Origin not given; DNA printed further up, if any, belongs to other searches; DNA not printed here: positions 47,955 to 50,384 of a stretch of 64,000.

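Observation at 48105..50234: SPOR peptidoglycan-binding domain fused to a TPR segment and a putative outer-membrane beta-barrel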

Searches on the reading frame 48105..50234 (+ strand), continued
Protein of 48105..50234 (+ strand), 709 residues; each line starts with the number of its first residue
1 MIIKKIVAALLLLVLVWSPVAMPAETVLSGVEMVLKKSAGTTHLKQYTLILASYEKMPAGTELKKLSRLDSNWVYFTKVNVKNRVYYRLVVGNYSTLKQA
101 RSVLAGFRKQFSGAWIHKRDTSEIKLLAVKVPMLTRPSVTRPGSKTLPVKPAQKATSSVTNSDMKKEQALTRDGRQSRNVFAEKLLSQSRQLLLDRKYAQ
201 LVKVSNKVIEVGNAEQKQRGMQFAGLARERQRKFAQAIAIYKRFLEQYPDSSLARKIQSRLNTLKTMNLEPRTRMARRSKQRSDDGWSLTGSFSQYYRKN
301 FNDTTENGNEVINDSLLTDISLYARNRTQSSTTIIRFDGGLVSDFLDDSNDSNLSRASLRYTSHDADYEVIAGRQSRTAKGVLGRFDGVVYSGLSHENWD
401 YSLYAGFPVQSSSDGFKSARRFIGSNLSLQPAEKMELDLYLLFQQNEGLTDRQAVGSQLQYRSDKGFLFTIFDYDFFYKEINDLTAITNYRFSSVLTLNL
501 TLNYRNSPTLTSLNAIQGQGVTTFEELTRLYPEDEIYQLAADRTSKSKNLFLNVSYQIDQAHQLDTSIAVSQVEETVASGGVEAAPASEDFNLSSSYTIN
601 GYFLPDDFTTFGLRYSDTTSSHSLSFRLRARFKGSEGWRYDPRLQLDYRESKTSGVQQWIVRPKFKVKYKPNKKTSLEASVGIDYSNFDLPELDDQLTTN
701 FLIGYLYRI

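Call 86: search_protein_families(library=pfam, proteins=[P0309, P0315, P0319, P0323, P0331, P0336, P0345, P0348, P0351, P0352], max_evalue=0.01)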
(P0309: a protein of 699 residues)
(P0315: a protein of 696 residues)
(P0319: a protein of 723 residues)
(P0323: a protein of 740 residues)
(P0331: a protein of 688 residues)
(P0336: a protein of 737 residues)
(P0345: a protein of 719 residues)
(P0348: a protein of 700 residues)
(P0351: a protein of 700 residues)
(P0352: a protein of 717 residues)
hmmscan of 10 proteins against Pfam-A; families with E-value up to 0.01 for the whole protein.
P0309 (699 aa): 2 families
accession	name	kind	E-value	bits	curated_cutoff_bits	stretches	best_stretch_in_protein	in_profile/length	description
PF13371.12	TPR_9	-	0.00016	22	35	1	211-250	34-73/73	Tetratricopeptide repeat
PF13432.12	TPR_16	-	0.0091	16.9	32.7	1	175-240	2-65/65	Tetratricopeptide repeat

P0315 (696 aa): 4 families
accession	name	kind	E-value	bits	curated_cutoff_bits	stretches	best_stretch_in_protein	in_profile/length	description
PF13505.12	OMP_b-brl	-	0.00024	21.7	28.7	1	593-696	26-140/175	Outer membrane protein beta-barrel domain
PF13428.12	TPR_14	-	0.00037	21.3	23.5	0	205-236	3-34/44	Tetratricopeptide repeat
PF13174.12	TPR_6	-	0.0028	18.6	26.3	0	209-235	6-32/33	Tetratricopeptide repeat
PF13371.12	TPR_9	-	0.007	16.8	35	0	209-247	35-73/73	Tetratricopeptide repeat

P0319 (723 aa): 3 families
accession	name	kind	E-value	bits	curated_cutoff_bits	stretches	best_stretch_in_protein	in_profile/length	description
PF13432.12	TPR_16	-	0.00023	22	32.7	1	193-257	2-64/65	Tetratricopeptide repeat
PF07719.23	TPR_2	-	0.0058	17.1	27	0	225-256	2-33/34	Tetratricopeptide repeat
PF13371.12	TPR_9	-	0.007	16.8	35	0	230-268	35-73/73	Tetratricopeptide repeat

P0323 (740 aa): 4 families
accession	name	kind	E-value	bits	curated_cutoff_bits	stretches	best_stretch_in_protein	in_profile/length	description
PF13432.12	TPR_16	-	0.00017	22.4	32.7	1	212-269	9-64/65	Tetratricopeptide repeat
PF13525.12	YfiO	-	0.00045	20.5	25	1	200-276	5-82/203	Outer membrane lipoprotein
PF13371.12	TPR_9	-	0.002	18.5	35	1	212-280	7-73/73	Tetratricopeptide repeat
PF13512.12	TPR_18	-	0.0093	16.6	21.9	0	195-276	5-87/145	Tetratricopeptide repeat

P0331 (688 aa): 9 families
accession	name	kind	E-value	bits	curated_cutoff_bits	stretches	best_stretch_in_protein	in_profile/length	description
PF11741.13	AMIN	-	1.1e-12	48.3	20.5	1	30-114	8-92/101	AMIN domain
PF13432.12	TPR_16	-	3.8e-06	27.7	32.7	1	160-224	2-64/65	Tetratricopeptide repeat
PF13174.12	TPR_6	-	5.5e-05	24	26.3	0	192-223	1-32/33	Tetratricopeptide repeat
PF13557.12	Phenol_MetA_deg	-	0.00069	20.2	22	1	612-686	88-168/242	Putative MetA-pathway of phenol degradation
PF24837.1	AMIN-like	-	0.00084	19.9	27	0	35-60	102-127/129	AMIN-like domain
PF07719.23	TPR_2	-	0.0018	18.7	27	0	161-183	7-29/34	Tetratricopeptide repeat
PF13428.12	TPR_14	-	0.0036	18.3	23.5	0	163-198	9-42/44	Tetratricopeptide repeat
PF13371.12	TPR_9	-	0.0038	17.6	35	1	193-235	31-73/73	Tetratricopeptide repeat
PF13525.12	YfiO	-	0.0041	17.3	25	1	160-242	10-92/203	Outer membrane lipoprotein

P0336 (737 aa): 10 families
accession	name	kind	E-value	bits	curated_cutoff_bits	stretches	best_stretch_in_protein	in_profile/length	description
PF07719.23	TPR_2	-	2.6e-08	33.8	27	1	233-265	1-33/34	Tetratricopeptide repeat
PF13181.12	TPR_8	-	2.3e-06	27.7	25.7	0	234-265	2-33/34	Tetratricopeptide repeat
PF13371.12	TPR_9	-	4.6e-06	27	35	1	205-277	5-73/73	Tetratricopeptide repeat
PF13432.12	TPR_16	-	3.7e-05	24.5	32.7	1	200-266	2-64/65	Tetratricopeptide repeat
PF13174.12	TPR_6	-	4.7e-05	24.2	26.3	0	234-265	1-32/33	Tetratricopeptide repeat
PF00515.34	TPR_1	-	0.00013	22.1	27.8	0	202-224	8-30/34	Tetratricopeptide repeat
PF13428.12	TPR_14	-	0.00039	21.3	23.5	0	233-265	1-33/44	Tetratricopeptide repeat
PF13424.12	TPR_12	-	0.00051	20.6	30.1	1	201-264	9-76/77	Tetratricopeptide repeat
PF24575.1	TPR_Slam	-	0.0015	19.3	35.2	0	200-227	52-79/104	Surface lipoprotein assembly modifier, N-terminal TPR repeats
PF13525.12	YfiO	-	0.0021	18.3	25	1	201-279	11-87/203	Outer membrane lipoprotein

P0345 (719 aa): 1 family
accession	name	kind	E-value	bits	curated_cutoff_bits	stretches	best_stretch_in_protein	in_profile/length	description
PF13432.12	TPR_16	-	0.0047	17.8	32.7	1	186-248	3-63/65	Tetratricopeptide repeat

P0348 (700 aa): 1 family
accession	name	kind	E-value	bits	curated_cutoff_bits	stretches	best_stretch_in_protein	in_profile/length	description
PF13371.12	TPR_9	-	0.00047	20.5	35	1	208-246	35-73/73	Tetratricopeptide repeat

P0351 (700 aa): 3 families
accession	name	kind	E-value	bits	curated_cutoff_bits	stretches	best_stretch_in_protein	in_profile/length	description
PF13371.12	TPR_9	-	0.00072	20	35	1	178-248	5-73/73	Tetratricopeptide repeat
PF13432.12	TPR_16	-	0.0022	18.8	32.7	1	174-237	3-64/65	Tetratricopeptide repeat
PF07719.23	TPR_2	-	0.0066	16.9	27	0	205-236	2-33/34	Tetratricopeptide repeat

P0352 (717 aa): 6 families
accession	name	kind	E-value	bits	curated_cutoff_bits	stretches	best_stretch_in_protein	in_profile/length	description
PF13432.12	TPR_16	-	3.4e-07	31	32.7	1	181-246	1-64/65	Tetratricopeptide repeat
PF13371.12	TPR_9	-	0.0013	19.2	35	1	187-257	5-73/73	Tetratricopeptide repeat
PF02264.21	LamB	-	0.002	18.5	25.1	1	616-703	247-322/378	LamB porin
PF13525.12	YfiO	-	0.0021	18.3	25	1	175-247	3-76/203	Outer membrane lipoprotein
PF07719.23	TPR_2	-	0.0064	17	27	0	179-205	3-29/34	Tetratricopeptide repeat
PF14863.12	Alkyl_sulf_dimr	-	0.0077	17.1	26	0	177-240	69-130/139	Alkyl sulfatase dimerisation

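Call 93: find_encoding_contigs(protein=P0331, flank=10000, max_places=2)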
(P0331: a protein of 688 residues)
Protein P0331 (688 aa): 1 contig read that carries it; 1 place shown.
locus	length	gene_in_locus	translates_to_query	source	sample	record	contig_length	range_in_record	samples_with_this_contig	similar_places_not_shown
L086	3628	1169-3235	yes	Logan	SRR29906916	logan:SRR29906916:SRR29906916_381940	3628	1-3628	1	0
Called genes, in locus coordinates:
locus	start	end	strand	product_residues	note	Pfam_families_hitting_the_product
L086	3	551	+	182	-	?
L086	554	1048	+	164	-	-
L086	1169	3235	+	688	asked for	PF11741:AMIN, PF13432:TPR_16 (weak)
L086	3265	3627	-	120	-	?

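Call 101: find_homologous_proteins(query=P0331, max_evalue=1e-20)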
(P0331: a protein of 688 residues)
Query P0331 (688 aa): 1328 proteins with E <= 1e-20 among 8000 candidates; the best 120 are listed.
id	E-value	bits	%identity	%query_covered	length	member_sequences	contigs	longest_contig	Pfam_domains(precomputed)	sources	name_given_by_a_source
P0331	0.0e+0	1538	100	100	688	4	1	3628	PF13432.13,PF11741.14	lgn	-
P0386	0.0e+0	1020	68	100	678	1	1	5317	PF11741.14,PF13174.13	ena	-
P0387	0.0e+0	1019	67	100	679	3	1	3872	PF13432.13,PF11741.14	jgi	-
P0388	8.0e-295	997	66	100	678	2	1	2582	PF11741.14,PF13174.13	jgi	jgi:tetratricopeptide (TPR) repeat protein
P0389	1.8e-292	990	65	100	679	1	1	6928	PF13432.13,PF11741.14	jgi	-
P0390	3.8e-292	989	66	100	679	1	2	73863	PF13432.13,PF11741.14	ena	-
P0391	7.3e-292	988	65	100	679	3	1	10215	PF13432.13,PF11741.14,PF13174.13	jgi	jgi:tetratricopeptide (TPR) repeat protein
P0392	8.4e-289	978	66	100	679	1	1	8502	PF13432.13,PF11741.14,PF13174.13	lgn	-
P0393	7.7e-287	971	65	100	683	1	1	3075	PF13432.13,PF11741.14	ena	-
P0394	8.0e-286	968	64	100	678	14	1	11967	PF13432.13,PF11741.14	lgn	-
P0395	4.0e-284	962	64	100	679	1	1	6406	PF13432.13,PF11741.14,PF13174.13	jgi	jgi:tetratricopeptide (TPR) repeat protein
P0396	4.4e-260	883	66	89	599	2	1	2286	PF13174.13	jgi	jgi:tetratricopeptide (TPR) repeat protein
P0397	2.3e-250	851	57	100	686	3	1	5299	PF11741.14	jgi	jgi:TolA-binding protein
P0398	5.0e-249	846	58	98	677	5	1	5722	PF11741.14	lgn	-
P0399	8.4e-247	839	56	100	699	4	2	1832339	PF11741.14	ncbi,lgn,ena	-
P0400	8.9e-247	839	57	100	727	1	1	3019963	PF11741.14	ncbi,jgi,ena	jgi:AMIN domain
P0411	4.3e-190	651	54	80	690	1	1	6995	PF05036.19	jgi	-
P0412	2.9e-188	645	52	82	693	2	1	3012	PF05036.19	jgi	-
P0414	2.5e-178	613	48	83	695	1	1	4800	PF05036.19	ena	-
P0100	4.4e-166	572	48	83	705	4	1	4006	PF05036.19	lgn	-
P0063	3.1e-163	563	48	80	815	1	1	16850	PF05036.19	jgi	-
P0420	1.5e-161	557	48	82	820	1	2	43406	PF05036.19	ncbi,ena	-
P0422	2.0e-160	553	50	78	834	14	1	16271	PF05036.19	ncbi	-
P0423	6.1e-160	552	46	83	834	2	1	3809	PF05036.19,PF13432.13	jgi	-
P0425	1.6e-158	547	46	83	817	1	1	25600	PF05036.19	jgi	jgi:tetratricopeptide (TPR) repeat protein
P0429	6.5e-158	545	46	82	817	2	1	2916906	PF05036.19,PF13525.13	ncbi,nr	ncbi:SPOR domain-containing protein [Thiogranum longum]|nr:outer membrane protein assembly factor Ba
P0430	4.6e-157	542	46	82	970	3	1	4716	PF05036.19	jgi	jgi:tetratricopeptide (TPR) repeat protein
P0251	5.3e-157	542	48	80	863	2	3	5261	PF05036.19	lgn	-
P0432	6.4e-157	542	47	80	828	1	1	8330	PF05036.19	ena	-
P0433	1.8e-156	540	47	81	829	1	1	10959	PF05036.19,PF13432.13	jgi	jgi:tetratricopeptide (TPR) repeat protein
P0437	1.2e-155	538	47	80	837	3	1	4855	PF05036.19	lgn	-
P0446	2.9e-154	533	47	81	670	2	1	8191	PF01476.27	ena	-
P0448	4.4e-154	532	47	82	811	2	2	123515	PF05036.19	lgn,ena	-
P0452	9.4e-154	531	47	81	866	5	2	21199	PF05036.19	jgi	jgi:hypothetical protein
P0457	5.6e-153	529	46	80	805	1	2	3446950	PF05036.19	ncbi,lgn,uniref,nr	ncbi:hypothetical protein BOW53_08280 [Solemya pervernicosa gill symbiont]|uniref:SPOR domain-contai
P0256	1.4e-152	528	47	82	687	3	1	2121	PF05036.19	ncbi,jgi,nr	ncbi:MAG TPA: SPOR domain-containing protein, partial [Gammaproteobacteria bacterium]|nr:SPOR domain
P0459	1.4e-152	527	48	78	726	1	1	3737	PF05036.19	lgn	-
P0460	1.4e-152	527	47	79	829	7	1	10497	PF05036.19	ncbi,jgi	-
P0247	3.3e-152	526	47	82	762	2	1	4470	PF05036.19,PF13432.13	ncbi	-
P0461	4.3e-152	526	45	80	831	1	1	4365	PF05036.19,PF13428.13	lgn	-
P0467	6.4e-151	522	46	85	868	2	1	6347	PF05036.19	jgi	-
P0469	1.1e-150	521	46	81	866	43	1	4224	PF05036.19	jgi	jgi:tetratricopeptide (TPR) repeat protein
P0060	2.2e-150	520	46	80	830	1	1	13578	PF05036.19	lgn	-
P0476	1.3e-149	518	46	82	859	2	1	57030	PF05036.19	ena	-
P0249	2.1e-149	517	46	82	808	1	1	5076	PF05036.19,PF13432.13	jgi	jgi:tetratricopeptide (TPR) repeat protein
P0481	2.4e-148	513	47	80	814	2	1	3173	PF05036.19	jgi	jgi:tetratricopeptide (TPR) repeat protein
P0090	5.3e-148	512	45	84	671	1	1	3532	PF05036.19,PF13432.13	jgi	jgi:tetratricopeptide (TPR) repeat protein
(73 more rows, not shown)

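Call 102: search_protein_families(library=pfam, proteins=[P0446, P0400, P0399, P0411, P0429, P0457], max_evalue=0.001)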
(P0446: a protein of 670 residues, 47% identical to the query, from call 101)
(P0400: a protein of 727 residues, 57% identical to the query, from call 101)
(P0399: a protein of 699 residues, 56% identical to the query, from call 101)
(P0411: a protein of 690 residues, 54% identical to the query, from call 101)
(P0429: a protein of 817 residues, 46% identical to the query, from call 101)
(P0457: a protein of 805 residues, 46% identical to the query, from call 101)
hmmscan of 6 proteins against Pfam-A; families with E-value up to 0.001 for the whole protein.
P0446 (670 aa): 2 families
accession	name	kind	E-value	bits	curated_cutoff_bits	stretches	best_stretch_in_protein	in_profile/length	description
PF01476.26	LysM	-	7.5e-13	48.6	20.9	1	57-103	1-43/43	LysM domain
PF23472.1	LysM2_CERK1_LYK3_4_5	-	8.1e-05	22.9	27.4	1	55-103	6-54/56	LYK3/4/5 LysM2 domain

P0400 (727 aa): 2 families
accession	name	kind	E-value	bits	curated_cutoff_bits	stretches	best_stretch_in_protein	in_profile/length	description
PF11741.13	AMIN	-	1.5e-08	35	20.5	1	67-152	3-90/101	AMIN domain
PF13371.12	TPR_9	-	0.00081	19.8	35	1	236-273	35-72/73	Tetratricopeptide repeat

P0399 (699 aa): 4 families
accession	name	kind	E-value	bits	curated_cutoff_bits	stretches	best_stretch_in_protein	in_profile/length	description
PF11741.13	AMIN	-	2e-13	50.7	20.5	1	27-111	4-90/101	AMIN domain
PF24837.1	AMIN-like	-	0.00011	22.7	27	0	33-62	99-128/129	AMIN-like domain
PF13371.12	TPR_9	-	0.0006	20.2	35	0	204-240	36-72/73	Tetratricopeptide repeat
PF13525.12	YfiO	-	0.00082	19.6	25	0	165-237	9-82/203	Outer membrane lipoprotein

P0411 (690 aa): 2 families
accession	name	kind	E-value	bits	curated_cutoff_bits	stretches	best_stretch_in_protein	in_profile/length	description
PF05036.18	SPOR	-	2.4e-06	28.2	21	1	67-109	33-75/76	SPOR domain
PF13371.12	TPR_9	-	0.00011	22.5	35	1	171-238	8-73/73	Tetratricopeptide repeat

P0429 (817 aa): 3 families
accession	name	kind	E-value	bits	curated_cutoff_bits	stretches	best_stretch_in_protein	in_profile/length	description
PF13525.12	YfiO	-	1.4e-05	25.4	25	1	282-377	2-97/203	Outer membrane lipoprotein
PF05036.18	SPOR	-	1.6e-05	25.6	21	1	204-244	34-74/76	SPOR domain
PF13371.12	TPR_9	-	3.7e-05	24.1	35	1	327-365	35-73/73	Tetratricopeptide repeat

P0457 (805 aa): 4 families
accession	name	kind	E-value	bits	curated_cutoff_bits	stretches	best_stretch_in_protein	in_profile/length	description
PF05036.18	SPOR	-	3.4e-08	34.1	21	1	190-237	25-75/76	SPOR domain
PF13371.12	TPR_9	-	6.8e-05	23.2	35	1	286-351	10-73/73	Tetratricopeptide repeat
PF13174.12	TPR_6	-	9.5e-05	23.2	26.3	0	308-339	1-32/33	Tetratricopeptide repeat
PF13432.12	TPR_16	-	0.0002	22.2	32.7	1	284-340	10-64/65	Tetratricopeptide repeat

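Call 103: find_encoding_contigs(protein=P0400, flank=10000, max_places=1)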
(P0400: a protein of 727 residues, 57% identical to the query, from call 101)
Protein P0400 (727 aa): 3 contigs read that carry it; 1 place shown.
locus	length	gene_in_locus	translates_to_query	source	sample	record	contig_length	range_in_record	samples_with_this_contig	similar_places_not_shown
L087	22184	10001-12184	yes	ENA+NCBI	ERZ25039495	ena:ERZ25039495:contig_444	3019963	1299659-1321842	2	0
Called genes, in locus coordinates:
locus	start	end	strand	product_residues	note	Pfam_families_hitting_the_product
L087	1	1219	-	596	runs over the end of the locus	PF00501:AMP-binding, PF23562:AMP-binding_C_3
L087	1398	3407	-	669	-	-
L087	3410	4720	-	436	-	PF00037:Fer4 (weak), PF12797:Fer4_2, PF12837:Fer4_6 (weak), PF13237:Fer4_10, PF14697:Fer4_21, PF12838:Fer4_7 (weak), PF07992:Pyr_redox_2, PF13738:Pyr_redox_3, +5 more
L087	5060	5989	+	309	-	-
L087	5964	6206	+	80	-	-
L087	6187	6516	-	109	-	-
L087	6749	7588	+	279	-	PF14522:Cytochrome_C7 (faint), PF02085:Cytochrom_CIII (faint), PF14537:Cytochrom_c3_2 (faint)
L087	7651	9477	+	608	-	-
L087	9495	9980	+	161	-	-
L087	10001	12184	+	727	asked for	PF11741:AMIN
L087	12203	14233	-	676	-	PF00378:ECH_1, PF16113:ECH_2, PF02737:3HCDH_N, PF00725:3HCDH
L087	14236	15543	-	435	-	PF00108:Thiolase_N, PF00109:ketoacyl-synt (weak), PF02803:Thiolase_C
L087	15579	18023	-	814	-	PF02771:Acyl-CoA_dh_N, PF02770:Acyl-CoA_dh_M, PF00441:Acyl-CoA_dh_1, PF09317:ACDH_C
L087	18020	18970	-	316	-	PF05708:Peptidase_C92 (weak)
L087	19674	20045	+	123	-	PF07238:PilZ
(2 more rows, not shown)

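Call 104: find_encoding_contigs(protein=P0446, flank=10000, max_places=1)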
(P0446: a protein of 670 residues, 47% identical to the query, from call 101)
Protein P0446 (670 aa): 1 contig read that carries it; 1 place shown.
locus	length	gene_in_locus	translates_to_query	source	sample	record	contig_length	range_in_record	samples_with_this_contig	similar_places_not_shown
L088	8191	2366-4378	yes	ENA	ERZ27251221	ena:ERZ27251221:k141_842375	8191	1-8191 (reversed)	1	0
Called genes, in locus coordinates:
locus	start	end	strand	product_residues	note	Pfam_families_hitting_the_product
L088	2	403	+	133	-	?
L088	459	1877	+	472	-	-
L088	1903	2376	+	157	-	-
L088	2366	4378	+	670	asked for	PF01476:LysM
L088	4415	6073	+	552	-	PF02085:Cytochrom_CIII (faint), PF14522:Cytochrome_C7 (faint), PF14537:Cytochrom_c3_2 (faint)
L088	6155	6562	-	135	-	-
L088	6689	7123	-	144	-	-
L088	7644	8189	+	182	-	?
